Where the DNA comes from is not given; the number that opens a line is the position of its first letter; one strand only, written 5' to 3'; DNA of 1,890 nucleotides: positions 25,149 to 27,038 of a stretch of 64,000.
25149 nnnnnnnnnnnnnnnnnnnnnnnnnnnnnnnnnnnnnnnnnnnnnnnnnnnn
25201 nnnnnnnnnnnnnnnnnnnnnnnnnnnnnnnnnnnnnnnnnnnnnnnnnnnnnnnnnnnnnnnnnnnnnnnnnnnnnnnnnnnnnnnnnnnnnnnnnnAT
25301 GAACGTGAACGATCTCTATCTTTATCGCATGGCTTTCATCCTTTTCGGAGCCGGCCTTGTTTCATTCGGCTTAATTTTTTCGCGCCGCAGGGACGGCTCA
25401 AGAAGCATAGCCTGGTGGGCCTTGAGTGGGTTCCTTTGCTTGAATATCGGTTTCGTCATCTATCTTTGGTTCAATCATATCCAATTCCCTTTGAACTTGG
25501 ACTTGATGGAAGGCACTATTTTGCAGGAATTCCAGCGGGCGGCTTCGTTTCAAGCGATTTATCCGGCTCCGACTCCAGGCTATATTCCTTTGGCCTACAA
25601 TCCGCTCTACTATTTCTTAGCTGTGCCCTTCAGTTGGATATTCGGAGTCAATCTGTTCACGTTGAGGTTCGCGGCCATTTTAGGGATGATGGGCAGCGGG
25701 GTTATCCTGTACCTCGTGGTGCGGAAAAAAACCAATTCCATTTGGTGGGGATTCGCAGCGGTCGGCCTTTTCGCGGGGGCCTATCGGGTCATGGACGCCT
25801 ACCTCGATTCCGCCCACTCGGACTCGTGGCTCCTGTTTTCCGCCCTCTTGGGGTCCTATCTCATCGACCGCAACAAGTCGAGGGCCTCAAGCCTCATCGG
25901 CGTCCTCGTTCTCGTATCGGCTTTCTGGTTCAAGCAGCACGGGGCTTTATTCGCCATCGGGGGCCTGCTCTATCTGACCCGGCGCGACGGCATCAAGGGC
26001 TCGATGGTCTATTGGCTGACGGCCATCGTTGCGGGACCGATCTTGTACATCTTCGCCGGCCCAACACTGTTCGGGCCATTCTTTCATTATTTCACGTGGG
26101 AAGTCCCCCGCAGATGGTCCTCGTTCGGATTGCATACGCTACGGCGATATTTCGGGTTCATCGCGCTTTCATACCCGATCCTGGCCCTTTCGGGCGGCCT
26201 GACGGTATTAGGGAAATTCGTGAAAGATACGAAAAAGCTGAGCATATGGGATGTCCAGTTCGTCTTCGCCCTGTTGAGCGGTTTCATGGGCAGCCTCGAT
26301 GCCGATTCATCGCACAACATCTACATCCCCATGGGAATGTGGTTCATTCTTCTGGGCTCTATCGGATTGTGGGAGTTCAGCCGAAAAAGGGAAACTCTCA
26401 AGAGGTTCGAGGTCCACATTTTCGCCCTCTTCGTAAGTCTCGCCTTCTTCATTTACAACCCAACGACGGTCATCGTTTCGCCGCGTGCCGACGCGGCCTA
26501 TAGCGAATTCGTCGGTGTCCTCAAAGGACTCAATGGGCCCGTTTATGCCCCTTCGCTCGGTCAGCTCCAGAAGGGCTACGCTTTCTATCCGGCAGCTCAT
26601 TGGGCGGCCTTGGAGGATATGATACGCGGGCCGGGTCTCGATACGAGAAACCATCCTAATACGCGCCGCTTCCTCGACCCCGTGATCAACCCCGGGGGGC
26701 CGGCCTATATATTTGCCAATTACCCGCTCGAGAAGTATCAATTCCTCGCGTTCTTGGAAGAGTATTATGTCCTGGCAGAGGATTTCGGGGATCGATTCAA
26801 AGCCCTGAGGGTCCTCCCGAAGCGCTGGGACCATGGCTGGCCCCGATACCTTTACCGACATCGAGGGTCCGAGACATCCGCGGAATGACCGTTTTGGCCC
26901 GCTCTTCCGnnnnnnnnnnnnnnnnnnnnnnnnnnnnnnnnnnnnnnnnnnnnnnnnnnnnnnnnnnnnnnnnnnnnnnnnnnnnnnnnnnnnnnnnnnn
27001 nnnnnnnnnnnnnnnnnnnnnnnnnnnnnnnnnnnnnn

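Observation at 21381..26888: Cobalamin-dependent radical SAM enzyme co-transcribed with OatA-like acyltransferase and a GT-C protein in an EPS locus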

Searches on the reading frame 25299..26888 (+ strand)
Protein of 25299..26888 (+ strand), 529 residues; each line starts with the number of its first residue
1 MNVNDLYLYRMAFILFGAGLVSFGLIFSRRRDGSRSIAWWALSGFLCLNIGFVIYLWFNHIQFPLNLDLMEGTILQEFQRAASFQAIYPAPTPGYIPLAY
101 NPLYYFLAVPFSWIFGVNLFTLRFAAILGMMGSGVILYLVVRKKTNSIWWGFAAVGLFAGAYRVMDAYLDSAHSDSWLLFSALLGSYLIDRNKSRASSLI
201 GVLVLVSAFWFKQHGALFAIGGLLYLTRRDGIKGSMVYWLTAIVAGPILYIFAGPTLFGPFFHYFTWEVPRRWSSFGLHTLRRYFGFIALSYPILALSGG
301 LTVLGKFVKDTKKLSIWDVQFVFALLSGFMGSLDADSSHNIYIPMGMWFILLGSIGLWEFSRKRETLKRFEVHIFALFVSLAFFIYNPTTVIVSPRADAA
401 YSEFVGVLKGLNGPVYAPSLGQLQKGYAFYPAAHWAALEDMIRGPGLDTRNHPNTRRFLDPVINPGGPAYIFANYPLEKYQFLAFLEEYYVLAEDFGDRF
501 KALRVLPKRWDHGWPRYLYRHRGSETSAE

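Call 3: search_protein_families(library=pfam, proteins=[window:25299-26888:+], max_evalue=0.01)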
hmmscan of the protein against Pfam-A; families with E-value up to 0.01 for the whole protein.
window:25299-26888:+ (529 aa): 1 family
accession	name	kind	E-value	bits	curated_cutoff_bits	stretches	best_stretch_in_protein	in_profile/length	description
PF13231.12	PMT_2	-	0.00081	20.1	26.1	1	102-246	4-151/160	Dolichyl-phosphate-mannose-protein mannosyltransferase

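Call 4: search_protein_families(library=ncbifam, proteins=[window:25299-26888:+], max_evalue=0.01)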
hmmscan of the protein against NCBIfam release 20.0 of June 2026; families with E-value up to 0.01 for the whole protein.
window:25299-26888:+ (529 aa): 0 families

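Call 26: find_homologous_proteins(query=window:25299-26888:+)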
Query window:25299-26888:+ (529 aa): 387 proteins with E <= 0.001 among 8000 candidates; the best 120 are listed.
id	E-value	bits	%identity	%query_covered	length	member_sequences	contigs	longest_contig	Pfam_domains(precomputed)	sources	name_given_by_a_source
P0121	0.0e+0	1071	88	99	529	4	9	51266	-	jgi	jgi:hypothetical protein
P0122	1.8e-289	979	80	99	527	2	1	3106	-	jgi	-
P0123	7.9e-266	901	73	99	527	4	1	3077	PF13231.13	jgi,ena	-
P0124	5.6e-263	892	72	100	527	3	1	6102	PF13231.13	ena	-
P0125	5.4e-253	859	72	100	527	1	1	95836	-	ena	-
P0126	6.3e-220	750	63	99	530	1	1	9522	-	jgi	jgi:hypothetical protein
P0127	9.0e-220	749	61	99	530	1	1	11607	-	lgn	-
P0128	2.1e-217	742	62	98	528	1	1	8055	-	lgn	-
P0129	2.4e-216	738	63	98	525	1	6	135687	-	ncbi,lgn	-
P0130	9.5e-216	736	61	100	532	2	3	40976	-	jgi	jgi:hypothetical protein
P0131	6.2e-215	733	61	98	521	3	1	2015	-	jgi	-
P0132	1.4e-214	732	61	97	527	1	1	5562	-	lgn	-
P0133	1.6e-212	725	61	98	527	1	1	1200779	-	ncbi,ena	-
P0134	2.1e-211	722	59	99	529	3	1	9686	-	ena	-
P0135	2.5e-211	721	62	95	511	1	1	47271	-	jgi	jgi:hypothetical protein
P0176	2.0e-186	639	54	99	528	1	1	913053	-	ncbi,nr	ncbi:MAG: hypothetical protein H6671_03705 [Anaerolineaceae bacterium]|nr:hypothetical protein [Anae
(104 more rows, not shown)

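Call 28: find_encoding_contigs(protein=P0176, flank=10000, max_places=1)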
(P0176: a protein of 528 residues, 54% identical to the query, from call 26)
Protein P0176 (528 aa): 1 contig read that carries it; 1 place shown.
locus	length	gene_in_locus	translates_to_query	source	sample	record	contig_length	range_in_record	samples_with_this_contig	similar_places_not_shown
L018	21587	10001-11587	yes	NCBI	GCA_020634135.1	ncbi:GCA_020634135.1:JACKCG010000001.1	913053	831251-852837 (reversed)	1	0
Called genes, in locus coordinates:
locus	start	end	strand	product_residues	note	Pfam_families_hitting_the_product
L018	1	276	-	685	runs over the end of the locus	PF00930:DPPIV_N (faint), PF26550:Tricorn_2nd, PF07676:PD40, PF26549:Tricorn_N, PF05448:AXE1 (faint), PF20434:BD-FAE (weak), PF00326:Peptidase_S9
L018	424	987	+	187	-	PF04542:Sigma70_r2, PF08281:Sigma70_r4_2, PF04545:Sigma70_r4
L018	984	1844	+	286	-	-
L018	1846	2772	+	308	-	-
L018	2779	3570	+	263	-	PF01061:ABC2_membrane (weak), PF12698:ABC2_membrane_3, PF13346:ABC2_membrane_5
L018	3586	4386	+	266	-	-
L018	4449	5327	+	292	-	PF00005:ABC_tran, PF13304:AAA_21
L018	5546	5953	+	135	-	PF26549:Tricorn_N, PF07676:PD40 (faint)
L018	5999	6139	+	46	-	PF07676:PD40 (weak), PF26549:Tricorn_N (weak)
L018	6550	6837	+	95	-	-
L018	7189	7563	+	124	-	-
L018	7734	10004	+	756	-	PF01757:Acyl_transf_3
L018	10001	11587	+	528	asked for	-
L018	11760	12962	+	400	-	PF01321:Creatinase_N, PF00557:Peptidase_M24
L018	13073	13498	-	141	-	PF00571:CBS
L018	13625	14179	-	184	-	PF01558:POR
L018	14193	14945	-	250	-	PF02775:TPP_enzyme_C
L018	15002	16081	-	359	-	PF01855:POR_N, PF02780:Transketolase_C (weak), PF17147:PFOR_II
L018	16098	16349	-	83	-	PF14697:Fer4_21 (faint), PF25160:LdpA_Fe-S-bd (faint), PF00037:Fer4 (weak), PF12797:Fer4_2 (faint), PF12837:Fer4_6 (faint), PF13237:Fer4_10, PF12838:Fer4_7 (weak), PF13187:Fer4_9 (weak), +1 more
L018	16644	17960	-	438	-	-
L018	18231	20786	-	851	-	PF13191:AAA_16 (weak), PF13401:AAA_22 (faint), PF25873:WHD_MalT, PF13181:TPR_8 (faint), PF17874:TPR_MalT, PF13424:TPR_12 (weak), PF00196:GerE, PF08281:Sigma70_r4_2 (weak), +2 more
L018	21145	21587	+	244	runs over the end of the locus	PF06283:ThuA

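Call 29: find_encoding_contigs(protein=P0133, flank=10000, max_places=1)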
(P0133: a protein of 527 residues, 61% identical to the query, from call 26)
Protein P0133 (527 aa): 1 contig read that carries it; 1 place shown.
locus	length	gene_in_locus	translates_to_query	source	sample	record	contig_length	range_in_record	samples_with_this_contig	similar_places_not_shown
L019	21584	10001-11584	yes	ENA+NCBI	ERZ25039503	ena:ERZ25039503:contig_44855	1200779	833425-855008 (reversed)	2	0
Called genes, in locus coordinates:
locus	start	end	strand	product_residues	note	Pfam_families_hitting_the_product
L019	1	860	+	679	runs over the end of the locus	PF00884:Sulfatase, PF01663:Phosphodiest (weak), PF16347:SGSH_C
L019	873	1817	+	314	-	PF20254:DMFA2_C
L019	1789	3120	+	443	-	PF20254:DMFA2_C, PF16656:Pur_ac_phosph_N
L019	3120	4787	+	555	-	PF13231:PMT_2 (weak)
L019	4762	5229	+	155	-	-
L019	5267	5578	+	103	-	-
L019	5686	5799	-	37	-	-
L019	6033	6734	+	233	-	PF08241:Methyltransf_11, PF08242:Methyltransf_12, PF13489:Methyltransf_23, PF13649:Methyltransf_25 (weak), PF13847:Methyltransf_31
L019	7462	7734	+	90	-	-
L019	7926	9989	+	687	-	PF01757:Acyl_transf_3, PF00657:Lipase_GDSL (weak)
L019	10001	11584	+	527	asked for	-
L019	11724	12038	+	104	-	-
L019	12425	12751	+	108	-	-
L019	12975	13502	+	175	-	-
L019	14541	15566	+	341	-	PF01408:GFO_IDH_MocA, PF02894:GFO_IDH_MocA_C, PF22725:GFO_IDH_MocA_C3 (weak)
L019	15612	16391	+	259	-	PF00535:Glycos_transf_2, PF13641:Glyco_tranf_2_3 (weak)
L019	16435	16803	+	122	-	PF00892:EamA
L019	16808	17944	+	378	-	PF02350:Epimerase_2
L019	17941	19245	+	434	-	PF01266:DAO (weak), PF01593:Amino_oxidase, PF13450:NAD_binding_8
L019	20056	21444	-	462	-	PF02737:3HCDH_N (weak), PF03721:UDPG_MGDP_dh_N, PF00984:UDPG_MGDP_dh, PF03720:UDPG_MGDP_dh_C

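Call 30: find_encoding_contigs(protein=P0121, flank=10000, max_places=1)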
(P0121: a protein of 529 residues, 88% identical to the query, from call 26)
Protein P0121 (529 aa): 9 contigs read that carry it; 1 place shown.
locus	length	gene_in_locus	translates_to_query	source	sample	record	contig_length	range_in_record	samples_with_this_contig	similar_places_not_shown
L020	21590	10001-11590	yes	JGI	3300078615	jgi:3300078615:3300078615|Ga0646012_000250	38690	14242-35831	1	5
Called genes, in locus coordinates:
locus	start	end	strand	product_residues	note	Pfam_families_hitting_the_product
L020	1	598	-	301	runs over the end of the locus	PF00535:Glycos_transf_2, PF13641:Glyco_tranf_2_3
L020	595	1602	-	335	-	-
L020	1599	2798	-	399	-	-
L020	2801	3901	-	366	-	PF02350:Epimerase_2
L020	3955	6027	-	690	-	PF04007:DUF354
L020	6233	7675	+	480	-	PF02310:B12-binding, PF04055:Radical_SAM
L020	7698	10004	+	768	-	PF01757:Acyl_transf_3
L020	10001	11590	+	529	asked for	-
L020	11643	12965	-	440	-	PF00070:Pyr_redox (faint), PF01266:DAO (weak), PF07992:Pyr_redox_2 (faint), PF12831:FAD_oxidored (faint), PF13450:NAD_binding_8, PF01593:Amino_oxidase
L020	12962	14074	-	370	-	PF00535:Glycos_transf_2, PF10111:Glyco_tranf_2_2, PF13641:Glyco_tranf_2_3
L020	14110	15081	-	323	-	PF01522:Polysacc_deac_1, PF03065:Glyco_hydro_57 (weak)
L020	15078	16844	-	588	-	PF03721:UDPG_MGDP_dh_N, PF00984:UDPG_MGDP_dh, PF03720:UDPG_MGDP_dh_C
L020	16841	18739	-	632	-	PF13522:GATase_6, PF13537:GATase_7, PF00733:Asn_synthase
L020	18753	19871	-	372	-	PF02350:Epimerase_2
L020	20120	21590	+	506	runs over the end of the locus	-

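Call 40: search_protein_families(library=pfam, proteins=[window:25299-26888:+], max_evalue=1)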
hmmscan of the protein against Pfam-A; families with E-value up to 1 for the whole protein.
window:25299-26888:+ (529 aa): 3 families
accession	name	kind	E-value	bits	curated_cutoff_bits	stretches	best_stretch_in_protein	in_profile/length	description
PF13231.12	PMT_2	-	0.00081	20.1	26.1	1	102-246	4-151/160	Dolichyl-phosphate-mannose-protein mannosyltransferase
PF14329.11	DUF4386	-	0.027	14.8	27.6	1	7-58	130-181/210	Domain of unknown function (DUF4386)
PF17555.7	TssN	-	0.89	9.4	30.3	1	302-386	21-105/274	Type VI secretion system, TssN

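Call 41: search_solved_structures(query=window:25299-26888:+, max_evalue=1)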
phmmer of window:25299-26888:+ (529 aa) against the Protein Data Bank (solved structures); distinct sequences matched with E-value up to 1: 1.
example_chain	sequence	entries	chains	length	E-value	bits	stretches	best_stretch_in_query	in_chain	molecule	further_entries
6y17_A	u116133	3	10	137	0.38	12.7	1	166-235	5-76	Nuclear receptor corepressor 1,B-cell lymphoma 6 protein | B-cell lymphoma 6 protein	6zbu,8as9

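Call 43: search_solved_structures(query=A3, max_evalue=1)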
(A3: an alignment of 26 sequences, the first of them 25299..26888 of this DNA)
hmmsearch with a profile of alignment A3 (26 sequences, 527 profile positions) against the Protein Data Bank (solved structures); distinct sequences matched with E-value up to 1: 0.

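Call 47: predict_structure(alignment_id=A3)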
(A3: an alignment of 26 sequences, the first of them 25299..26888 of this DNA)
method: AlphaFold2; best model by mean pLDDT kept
length: 529 residues; sequences in the alignment: 26
mean_pLDDT: 90.0   pTM: 0.90
mean pLDDT of the five models: 90.0, 89.5, 89.0, 88.3, 87.4
residues with pLDDT >= 90: 365; 70-90: 138; 50-70: 21; < 50: 5
segments of 3 or more residues with pLDDT < 50: 526-529
pLDDT, mean of each block of 10 residues (from residue 1): 85 95 80 71 96 95 84 89 93 89 91 94 95 98 96 97 78 90 97 90 96 93 96 95 95 93 87 83 94 97 93 93 96 82 94 96 85 94 91 93 96 91 87 87 69 89 92 91 89 96 83 92 58
secondary structure, 60 per line:
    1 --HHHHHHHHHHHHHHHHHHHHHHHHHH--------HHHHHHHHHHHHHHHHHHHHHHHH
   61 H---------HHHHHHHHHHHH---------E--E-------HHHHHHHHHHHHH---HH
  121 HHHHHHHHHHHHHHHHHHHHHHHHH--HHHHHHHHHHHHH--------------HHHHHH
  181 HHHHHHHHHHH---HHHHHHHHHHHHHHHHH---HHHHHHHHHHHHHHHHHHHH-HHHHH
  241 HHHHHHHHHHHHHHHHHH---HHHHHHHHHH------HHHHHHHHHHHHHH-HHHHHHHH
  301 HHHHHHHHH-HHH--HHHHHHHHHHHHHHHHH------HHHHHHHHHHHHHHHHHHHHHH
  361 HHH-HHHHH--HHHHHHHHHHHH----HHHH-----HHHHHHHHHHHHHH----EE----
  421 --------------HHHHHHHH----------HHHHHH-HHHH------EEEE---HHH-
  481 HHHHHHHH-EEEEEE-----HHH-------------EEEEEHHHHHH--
elements in order: H3-28 H37-61 H71-82 H103-115 H119-145 H148-160 H175-191 H195-211 H215-234 H236-258 H262-271 H278-291 H293-309 H316-332 H339-363 H365-369 H372-383 H388-391 H397-410 H435-442 H453-458 H460-463 E470-473 H481-488 E490-495 E517-521 H522-527

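Call 49: fold_search(model_id=the predicted structure, library=pdb)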
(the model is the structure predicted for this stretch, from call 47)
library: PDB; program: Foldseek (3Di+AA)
matches with E <= 10: 406; with E <= 0.001: 3
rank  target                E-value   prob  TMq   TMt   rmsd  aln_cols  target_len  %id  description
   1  5f15                  3.2e-06  1.00  0.52  0.51   8.4       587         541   11  Crystal Structure of ArnT from Cupriavidus metallidurans bound to Undecaprenyl phosphate (released 2016-02-17)
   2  5ezm                  1.6e-05  1.00  0.48  0.47   9.6       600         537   13  Crystal Structure of ArnT from Cupriavidus metallidurans in the apo state (released 2016-02-17)
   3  8if8_B                8.7e-04  1.00  0.44  0.39  14.7       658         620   11  Arabinosyltransferase AftA (released 2023-05-31)
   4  8if8_C                1.2e-03  1.00  0.45  0.41  14.6       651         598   12  Arabinosyltransferase AftA (released 2023-05-31)
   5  3waj                  2.8e-03  1.00  0.42  0.31  12.9       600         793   12  Crystal structure of the Archaeoglobus fulgidus oligosaccharyltransferase (O29867_ARCFU) complex with Zn and sulfate (released 2013-10-30)
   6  7e9s_A                6.6e-03  1.00  0.43  0.30  13.1       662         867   10  Archaeal oligosaccharyltransferase AglB from Archaeoglobus fulgidus in complex with an inhibitory peptide and a dolich (released 2021-09-08)
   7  9dlh                  6.9e-03  1.00  0.44  0.40   7.8       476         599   12  donor substrate analog-bound AftB (released 2025-06-25)
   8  7bvc_B                9.8e-03  0.99  0.37  0.21  19.7       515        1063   15  Cryo-EM structure of Mycobacterium smegmatis arabinosyltransferase EmbA-EmbB-AcpM2 in complex with ethambutol (released 2020-04-29)
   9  6s7t_A                9.8e-03  0.99  0.37  0.29  12.4       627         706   12  Cryo-EM structure of human oligosaccharyltransferase complex OST-B (released 2019-12-18)
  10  6x0o                  1.0e-02  0.98  0.32  0.18  18.1       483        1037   14  Single-Particle Cryo-EM Structure of Arabinosyltransferase EmbB from Mycobacterium smegmatis (released 2020-06-10)
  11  9i5k_A                2.1e-02  1.00  0.41  0.44   7.3       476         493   11  Structure of the Chaetomium thermophilum Pmt4 homodimer (C2 symmetry) (released 2025-12-24)
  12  9wno_A                2.3e-02  1.00  0.40  0.50  12.0       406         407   15  Cryo-EM structure of Candida glabrata GPI mannosyltransferase I bound to Dol-P-Man (released 2025-12-03)
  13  6gxc_A                2.9e-02  1.00  0.47  0.37   8.8       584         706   12  Bacterial oligosaccharyltransferase PglB in complex with an inhibitory peptide and a reactive lipid-linked oligosaccha (released 2018-11-14)
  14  7zli_A                3.0e-02  0.97  0.39  0.32  11.1       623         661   11  Cryo-EM structure of C-mannosyltransferase CeDPY19, in complex with Dol25-P-Man and bound to CMT2-Fab and anti-Fab nan (released 2023-01-11)
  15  3rce_A                3.6e-02  0.97  0.42  0.34  14.3       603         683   11  Bacterial oligosaccharyltransferase PglB (released 2011-06-15)
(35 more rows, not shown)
